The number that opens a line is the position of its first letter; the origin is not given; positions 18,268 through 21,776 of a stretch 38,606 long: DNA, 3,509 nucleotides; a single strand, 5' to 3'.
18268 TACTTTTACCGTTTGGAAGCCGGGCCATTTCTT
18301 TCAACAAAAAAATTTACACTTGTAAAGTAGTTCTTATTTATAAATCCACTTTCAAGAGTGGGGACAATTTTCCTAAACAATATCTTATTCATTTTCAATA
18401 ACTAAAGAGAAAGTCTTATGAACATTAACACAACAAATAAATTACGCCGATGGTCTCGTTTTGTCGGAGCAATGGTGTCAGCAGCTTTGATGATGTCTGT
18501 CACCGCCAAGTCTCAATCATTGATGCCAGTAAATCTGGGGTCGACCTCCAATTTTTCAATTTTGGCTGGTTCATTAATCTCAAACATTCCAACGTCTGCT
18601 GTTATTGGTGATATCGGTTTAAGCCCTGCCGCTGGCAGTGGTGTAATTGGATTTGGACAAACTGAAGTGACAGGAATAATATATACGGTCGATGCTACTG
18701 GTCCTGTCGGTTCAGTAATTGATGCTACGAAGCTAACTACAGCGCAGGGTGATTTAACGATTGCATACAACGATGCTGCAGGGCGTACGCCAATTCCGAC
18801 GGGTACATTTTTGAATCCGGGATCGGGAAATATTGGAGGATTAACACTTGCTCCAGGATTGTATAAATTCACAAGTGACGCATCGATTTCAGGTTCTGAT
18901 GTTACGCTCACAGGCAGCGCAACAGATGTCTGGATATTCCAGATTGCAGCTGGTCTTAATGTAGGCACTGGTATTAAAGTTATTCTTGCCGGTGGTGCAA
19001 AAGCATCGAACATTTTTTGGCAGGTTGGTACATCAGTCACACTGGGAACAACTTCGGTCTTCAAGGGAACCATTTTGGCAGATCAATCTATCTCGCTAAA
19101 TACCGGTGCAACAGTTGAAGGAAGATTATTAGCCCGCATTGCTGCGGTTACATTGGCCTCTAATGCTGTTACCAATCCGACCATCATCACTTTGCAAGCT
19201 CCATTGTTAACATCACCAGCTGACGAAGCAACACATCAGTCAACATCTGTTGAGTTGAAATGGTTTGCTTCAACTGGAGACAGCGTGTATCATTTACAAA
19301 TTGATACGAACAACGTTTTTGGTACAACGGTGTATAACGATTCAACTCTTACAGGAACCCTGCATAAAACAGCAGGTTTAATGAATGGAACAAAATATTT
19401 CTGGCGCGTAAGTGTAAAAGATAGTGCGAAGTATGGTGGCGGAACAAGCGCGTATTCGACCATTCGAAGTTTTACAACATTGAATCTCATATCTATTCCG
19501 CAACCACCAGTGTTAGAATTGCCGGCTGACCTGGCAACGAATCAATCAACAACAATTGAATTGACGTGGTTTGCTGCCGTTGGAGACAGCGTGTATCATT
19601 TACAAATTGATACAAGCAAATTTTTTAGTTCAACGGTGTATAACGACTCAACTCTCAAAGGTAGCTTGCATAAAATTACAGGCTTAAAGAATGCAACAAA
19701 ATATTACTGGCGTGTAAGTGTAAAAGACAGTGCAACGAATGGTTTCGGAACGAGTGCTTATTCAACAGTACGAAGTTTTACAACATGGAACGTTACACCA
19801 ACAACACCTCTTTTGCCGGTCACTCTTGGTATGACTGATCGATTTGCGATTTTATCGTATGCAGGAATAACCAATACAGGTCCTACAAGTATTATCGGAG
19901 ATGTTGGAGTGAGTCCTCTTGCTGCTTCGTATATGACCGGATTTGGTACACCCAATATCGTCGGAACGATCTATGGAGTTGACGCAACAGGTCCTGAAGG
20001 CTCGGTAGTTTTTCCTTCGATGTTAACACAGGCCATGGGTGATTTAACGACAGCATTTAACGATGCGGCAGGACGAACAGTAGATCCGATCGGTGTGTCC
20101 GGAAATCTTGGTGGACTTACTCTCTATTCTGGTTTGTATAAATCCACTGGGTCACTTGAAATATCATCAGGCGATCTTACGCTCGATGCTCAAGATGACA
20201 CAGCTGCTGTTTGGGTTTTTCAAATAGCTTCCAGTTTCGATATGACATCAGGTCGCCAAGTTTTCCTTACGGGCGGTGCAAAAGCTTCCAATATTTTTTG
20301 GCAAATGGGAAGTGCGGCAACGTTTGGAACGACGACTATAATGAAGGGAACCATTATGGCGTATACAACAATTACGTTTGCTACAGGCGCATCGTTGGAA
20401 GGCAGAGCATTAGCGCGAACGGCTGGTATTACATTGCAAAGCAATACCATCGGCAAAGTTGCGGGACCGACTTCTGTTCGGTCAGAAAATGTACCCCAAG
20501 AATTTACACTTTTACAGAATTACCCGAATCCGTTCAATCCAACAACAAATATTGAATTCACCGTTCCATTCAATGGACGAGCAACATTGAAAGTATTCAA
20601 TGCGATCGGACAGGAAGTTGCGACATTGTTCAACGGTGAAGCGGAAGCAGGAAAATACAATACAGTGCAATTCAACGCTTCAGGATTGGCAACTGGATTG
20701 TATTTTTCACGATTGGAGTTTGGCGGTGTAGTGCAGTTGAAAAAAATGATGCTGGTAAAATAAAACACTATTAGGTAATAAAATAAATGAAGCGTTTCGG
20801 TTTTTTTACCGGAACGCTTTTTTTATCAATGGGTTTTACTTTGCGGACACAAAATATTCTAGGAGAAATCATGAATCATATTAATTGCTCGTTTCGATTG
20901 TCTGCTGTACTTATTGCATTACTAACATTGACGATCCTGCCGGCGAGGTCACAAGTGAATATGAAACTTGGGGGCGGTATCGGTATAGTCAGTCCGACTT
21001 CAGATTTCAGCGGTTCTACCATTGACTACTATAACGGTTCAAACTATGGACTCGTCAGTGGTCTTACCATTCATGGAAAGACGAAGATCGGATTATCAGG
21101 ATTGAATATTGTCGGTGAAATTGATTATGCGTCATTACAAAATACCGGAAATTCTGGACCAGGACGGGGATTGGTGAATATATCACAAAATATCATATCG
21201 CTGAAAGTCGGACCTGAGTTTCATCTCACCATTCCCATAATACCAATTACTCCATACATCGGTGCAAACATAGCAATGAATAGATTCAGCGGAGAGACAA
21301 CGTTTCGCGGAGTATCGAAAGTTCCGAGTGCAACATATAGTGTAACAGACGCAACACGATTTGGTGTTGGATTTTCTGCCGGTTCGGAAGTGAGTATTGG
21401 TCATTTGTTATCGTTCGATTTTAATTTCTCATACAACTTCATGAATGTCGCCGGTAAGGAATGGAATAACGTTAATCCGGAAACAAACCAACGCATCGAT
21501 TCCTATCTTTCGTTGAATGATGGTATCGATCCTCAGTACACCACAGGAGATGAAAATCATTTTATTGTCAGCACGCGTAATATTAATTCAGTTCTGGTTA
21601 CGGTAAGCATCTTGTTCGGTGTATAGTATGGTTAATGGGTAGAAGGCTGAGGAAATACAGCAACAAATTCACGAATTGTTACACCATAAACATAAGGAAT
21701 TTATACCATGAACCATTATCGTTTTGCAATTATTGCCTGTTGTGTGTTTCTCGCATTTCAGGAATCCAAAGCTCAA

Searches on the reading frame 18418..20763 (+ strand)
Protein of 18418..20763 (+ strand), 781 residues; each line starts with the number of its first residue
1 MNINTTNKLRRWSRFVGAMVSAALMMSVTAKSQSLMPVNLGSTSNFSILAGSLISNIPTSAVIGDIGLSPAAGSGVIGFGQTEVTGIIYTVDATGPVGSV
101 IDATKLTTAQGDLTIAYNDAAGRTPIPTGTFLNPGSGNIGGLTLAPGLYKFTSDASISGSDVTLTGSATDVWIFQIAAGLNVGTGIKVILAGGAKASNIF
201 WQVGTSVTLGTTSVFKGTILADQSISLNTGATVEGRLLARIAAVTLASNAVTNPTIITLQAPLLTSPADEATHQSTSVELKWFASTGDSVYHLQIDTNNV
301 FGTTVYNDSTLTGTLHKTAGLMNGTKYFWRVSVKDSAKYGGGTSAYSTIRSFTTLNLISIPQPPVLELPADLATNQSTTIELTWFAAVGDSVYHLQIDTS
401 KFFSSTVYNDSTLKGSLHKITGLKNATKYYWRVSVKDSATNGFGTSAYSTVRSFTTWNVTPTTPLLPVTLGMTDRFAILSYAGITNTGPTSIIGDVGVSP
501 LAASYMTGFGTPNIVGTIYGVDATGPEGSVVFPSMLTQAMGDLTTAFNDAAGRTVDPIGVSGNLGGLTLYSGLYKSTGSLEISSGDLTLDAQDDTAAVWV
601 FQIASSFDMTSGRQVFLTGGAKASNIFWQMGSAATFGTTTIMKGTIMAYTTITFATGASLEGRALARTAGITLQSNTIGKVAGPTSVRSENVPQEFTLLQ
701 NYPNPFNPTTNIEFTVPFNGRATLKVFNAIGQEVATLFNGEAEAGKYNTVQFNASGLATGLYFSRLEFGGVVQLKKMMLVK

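Call 8: search_protein_families(library=pfam, proteins=[window:18418-20763:+], max_evalue=0.01)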
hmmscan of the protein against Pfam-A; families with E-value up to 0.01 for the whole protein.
window:18418-20763:+ (781 aa): 7 families
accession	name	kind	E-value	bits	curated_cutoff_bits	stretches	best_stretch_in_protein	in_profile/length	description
PF11999.13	Ice_binding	-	6.9e-121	402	28.7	2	478-678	1-207/208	Ice-binding-like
PF18962.6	Por_Secre_tail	-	9e-09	35.9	27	1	702-778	2-74/75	Secretion system C-terminal sorting domain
PF25788.1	Ig_Rha78A_N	-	1.7e-05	25.4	27.4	0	421-455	69-100/105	Rha78A-like, N-terminal immunoglobulin domain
PF00041.27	fn3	-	3.1e-05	24.5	25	0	374-451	10-83/84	Fibronectin type III domain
PF13585.12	CHU_C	-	6.3e-05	23.5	27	0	720-769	27-74/86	CHU_C Type IX secretion signal domain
PF16656.11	Pur_ac_phosph_N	-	0.00084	20.3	30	1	374-456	9-93/93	Purple acid Phosphatase, N-terminal domain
PF16655.11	PhoD_N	-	0.0015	19.4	30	0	304-338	48-83/90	PhoD-like phosphatase, N-terminal domain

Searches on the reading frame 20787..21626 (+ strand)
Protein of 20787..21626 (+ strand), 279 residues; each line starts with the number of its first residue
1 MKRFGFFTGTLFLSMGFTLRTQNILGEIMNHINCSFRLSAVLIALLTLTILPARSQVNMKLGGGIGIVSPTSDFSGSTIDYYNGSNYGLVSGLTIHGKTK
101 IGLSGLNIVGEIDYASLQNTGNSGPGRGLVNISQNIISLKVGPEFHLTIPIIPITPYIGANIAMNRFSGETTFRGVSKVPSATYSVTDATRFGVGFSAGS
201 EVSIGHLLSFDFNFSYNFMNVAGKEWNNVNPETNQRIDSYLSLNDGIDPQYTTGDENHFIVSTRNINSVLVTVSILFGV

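Call 8: search_protein_families(library=pfam, proteins=[window:20787-21626:+], max_evalue=0.01)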
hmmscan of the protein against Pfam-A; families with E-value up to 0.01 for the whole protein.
window:20787-21626:+ (279 aa): 2 families
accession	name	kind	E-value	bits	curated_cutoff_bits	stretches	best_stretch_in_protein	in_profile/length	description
PF13505.12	OMP_b-brl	-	8.6e-10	39.5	28.7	1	40-230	3-163/175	Outer membrane protein beta-barrel domain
PF02462.21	Opacity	-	0.0023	18.5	21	1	153-228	45-115/126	Opacity family porin protein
